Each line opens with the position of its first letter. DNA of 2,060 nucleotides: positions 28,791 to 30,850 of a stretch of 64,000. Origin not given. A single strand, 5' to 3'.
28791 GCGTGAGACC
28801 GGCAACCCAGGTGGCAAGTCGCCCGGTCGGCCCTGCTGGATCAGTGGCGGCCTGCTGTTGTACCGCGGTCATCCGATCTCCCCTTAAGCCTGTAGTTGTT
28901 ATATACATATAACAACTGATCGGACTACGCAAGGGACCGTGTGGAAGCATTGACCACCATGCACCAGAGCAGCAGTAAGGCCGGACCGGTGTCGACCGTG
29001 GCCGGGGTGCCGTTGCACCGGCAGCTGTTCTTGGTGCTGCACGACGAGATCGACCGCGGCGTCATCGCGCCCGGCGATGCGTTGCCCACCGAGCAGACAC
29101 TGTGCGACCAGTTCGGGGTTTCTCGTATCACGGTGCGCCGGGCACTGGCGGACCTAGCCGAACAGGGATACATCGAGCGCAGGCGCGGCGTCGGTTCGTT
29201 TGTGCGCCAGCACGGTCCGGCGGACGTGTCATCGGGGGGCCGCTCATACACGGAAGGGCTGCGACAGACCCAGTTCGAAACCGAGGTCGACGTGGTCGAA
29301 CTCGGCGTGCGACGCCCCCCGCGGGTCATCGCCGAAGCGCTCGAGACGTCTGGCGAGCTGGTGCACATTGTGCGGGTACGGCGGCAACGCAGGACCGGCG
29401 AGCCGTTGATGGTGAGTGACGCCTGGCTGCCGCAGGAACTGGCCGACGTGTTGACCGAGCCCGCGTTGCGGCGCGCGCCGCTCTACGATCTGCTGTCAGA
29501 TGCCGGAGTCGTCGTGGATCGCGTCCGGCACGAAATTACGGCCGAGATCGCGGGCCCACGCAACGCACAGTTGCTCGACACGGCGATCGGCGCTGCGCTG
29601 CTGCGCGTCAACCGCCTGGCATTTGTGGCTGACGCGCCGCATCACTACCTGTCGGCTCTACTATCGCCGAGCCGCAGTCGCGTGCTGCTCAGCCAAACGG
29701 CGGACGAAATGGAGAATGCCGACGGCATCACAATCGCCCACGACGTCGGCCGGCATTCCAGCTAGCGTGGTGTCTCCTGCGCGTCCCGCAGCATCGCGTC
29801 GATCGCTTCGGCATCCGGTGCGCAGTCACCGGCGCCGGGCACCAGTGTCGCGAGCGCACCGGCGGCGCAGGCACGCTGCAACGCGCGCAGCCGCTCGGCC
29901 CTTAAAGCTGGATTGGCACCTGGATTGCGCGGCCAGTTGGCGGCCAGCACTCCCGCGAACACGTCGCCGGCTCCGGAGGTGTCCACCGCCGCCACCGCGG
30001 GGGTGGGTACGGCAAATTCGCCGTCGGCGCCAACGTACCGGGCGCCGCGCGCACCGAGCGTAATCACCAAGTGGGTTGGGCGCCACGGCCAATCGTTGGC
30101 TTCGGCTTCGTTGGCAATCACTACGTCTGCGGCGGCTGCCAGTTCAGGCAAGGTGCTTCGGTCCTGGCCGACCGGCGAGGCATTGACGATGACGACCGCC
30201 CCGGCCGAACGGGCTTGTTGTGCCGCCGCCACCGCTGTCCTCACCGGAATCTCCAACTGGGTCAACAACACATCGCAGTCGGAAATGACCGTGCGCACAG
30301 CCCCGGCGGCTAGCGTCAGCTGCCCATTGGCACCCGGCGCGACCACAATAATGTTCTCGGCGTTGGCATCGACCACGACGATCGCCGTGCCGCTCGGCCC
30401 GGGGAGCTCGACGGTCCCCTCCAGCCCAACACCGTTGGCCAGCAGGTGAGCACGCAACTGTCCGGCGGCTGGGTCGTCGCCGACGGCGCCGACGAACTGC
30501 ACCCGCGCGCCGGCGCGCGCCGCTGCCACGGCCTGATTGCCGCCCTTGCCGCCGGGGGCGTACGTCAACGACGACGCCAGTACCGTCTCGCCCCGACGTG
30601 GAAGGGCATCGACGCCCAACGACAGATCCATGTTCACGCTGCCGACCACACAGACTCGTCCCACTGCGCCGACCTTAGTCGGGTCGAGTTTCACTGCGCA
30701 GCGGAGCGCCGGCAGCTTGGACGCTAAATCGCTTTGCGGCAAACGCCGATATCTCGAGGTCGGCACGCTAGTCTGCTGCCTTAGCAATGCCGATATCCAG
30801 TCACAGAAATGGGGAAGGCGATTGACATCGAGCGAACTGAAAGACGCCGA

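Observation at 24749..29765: GntR-controlled operon PrpD-like + ICL/PEP-mutase-like lyase + LeuC/LeuD-like hydratase: candidate uncharacterised substituted-maleate/aconitate-type acid pathway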

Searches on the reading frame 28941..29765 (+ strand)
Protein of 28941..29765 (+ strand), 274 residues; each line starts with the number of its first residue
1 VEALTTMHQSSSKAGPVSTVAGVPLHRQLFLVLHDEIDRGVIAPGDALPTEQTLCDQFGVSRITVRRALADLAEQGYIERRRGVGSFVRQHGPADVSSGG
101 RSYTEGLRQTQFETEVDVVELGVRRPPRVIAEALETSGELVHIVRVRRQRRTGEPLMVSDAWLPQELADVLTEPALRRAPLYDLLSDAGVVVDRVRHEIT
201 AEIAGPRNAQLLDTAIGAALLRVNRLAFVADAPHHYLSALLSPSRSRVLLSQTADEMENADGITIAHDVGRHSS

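Call 4: search_protein_families(library=pfam, proteins=[window:28941-29765:+])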
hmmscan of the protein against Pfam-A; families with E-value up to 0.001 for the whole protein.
window:28941-29765:+ (274 aa): 8 families
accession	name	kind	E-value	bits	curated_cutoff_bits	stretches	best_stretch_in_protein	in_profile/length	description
PF00392.27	GntR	-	1.1e-19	70.3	27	1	29-88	5-64/64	Bacterial regulatory proteins, gntR family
PF07702.18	UTRA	-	1.9e-18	67.1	23.8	1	112-230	4-123/141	UTRA domain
PF13545.12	HTH_Crp_2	-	2.4e-06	27.9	27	1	49-82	23-57/70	Crp-like helix-turn-helix domain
PF25213.1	HVO_A0261_N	-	2.5e-06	27.7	35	1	51-83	27-59/86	HVO_A0261 N-terminal domain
PF08220.18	HTH_DeoR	-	2.9e-06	27.4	21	1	52-83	18-49/57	DeoR-like helix-turn-helix domain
PF08279.18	HTH_11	-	3.2e-05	24.1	25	1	52-85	19-53/55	HTH domain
PF12802.13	MarR_2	-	0.00012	22.6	27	1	52-82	24-54/61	MarR family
PF13730.12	HTH_36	-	0.00012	22.2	25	1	45-78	22-55/55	Helix-turn-helix domain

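Call 5: search_protein_families(library=ncbifam, proteins=[window:28941-29765:+])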
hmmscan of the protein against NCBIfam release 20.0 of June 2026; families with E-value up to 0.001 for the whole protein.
window:28941-29765:+ (274 aa): 27 families (the best 25 are shown)
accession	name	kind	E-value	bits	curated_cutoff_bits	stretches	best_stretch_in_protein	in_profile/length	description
TIGR02018.2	his_ut_repres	equivalog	2.1e-30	105.8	220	1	33-235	8-209/226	histidine utilization transcriptional repressor HutC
NF052441.1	TransRegRv0792c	equivalog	2.2e-28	99.2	400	1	23-231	15-224/260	Rv0792c family HTH-type transcriptional regulator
NF008491.0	PRK11402.1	subfamily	1.2e-27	97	269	1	24-244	11-231/243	GntR family transcriptional regulator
TIGR02325.1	C_P_lyase_phnF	equivalog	8.2e-26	91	156.8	1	21-229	5-214/238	phosphonate metabolism transcriptional regulator PhnF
NF007292.0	PRK09764.1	equivalog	1.5e-24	86.5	281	1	22-212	3-193/240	GntR family transcriptional regulator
TIGR02404.1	trehalos_R_Bsub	equivalog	8.2e-24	84.5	211.95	1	28-233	4-211/233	trehalose operon repressor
NF041547.1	GntR_LSA1692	equivalog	2.2e-22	79.8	275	1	31-232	8-209/233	GntR family transcriptional regulator, LSA1692 subfamily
NF007486.0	PRK10079.1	equivalog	1e-15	58.1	363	1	39-228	26-215/241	phosphonate metabolism transcriptional regulator PhnF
NF052282.1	PLP_TF_PdxR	equivalog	3.3e-15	56.1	320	1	24-97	1-74/448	MocR-like pyridoxine biosynthesis transcription factor PdxR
NF011575.0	PRK14999.1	equivalog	1.7e-13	50.5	424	1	20-137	8-127/241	histidine utilization repressor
NF052290.2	MocR_like_YczR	exception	1.5e-12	47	487.4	1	23-100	18-95/458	MocR-like transcription factor YczR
TIGR03337.1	phnR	equivalog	1.9e-12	47.4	296.75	1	33-229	10-206/231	phosphonate utilization transcriptional regulator PhnR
NF052281.1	rhizopine_MocR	equivalog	1.9e-11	43.3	650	1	20-91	14-85/479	rhizopine catabolism transcriptional regulator MocR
NF007741.0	PRK10421.1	equivalog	7.3e-11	41.9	311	1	33-91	16-74/262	transcriptional regulator LldR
NF052286.1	ecto_TF_EhuR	exception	9.4e-11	40.9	480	1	24-93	11-80/458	MocR-like ectoine utilization transcription factor EhuR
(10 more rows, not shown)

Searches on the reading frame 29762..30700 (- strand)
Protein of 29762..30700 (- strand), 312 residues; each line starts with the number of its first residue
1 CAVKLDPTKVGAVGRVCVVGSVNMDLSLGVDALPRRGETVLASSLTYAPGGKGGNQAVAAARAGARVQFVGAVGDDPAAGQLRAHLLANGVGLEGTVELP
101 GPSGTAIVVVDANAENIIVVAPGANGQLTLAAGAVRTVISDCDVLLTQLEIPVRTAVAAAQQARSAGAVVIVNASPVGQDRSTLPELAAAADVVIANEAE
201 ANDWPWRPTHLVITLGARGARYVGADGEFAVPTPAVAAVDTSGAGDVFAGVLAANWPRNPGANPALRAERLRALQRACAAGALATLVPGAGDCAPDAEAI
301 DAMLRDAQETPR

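Call 72: search_protein_families(library=pfam, proteins=[window:29762-30700:-], max_evalue=0.00001)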
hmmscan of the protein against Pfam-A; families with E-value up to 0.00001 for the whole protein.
window:29762-30700:- (312 aa): 1 family
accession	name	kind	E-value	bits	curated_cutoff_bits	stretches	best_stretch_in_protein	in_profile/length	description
PF00294.29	PfkB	-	3e-51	175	25.8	1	15-296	3-301/302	pfkB family carbohydrate kinase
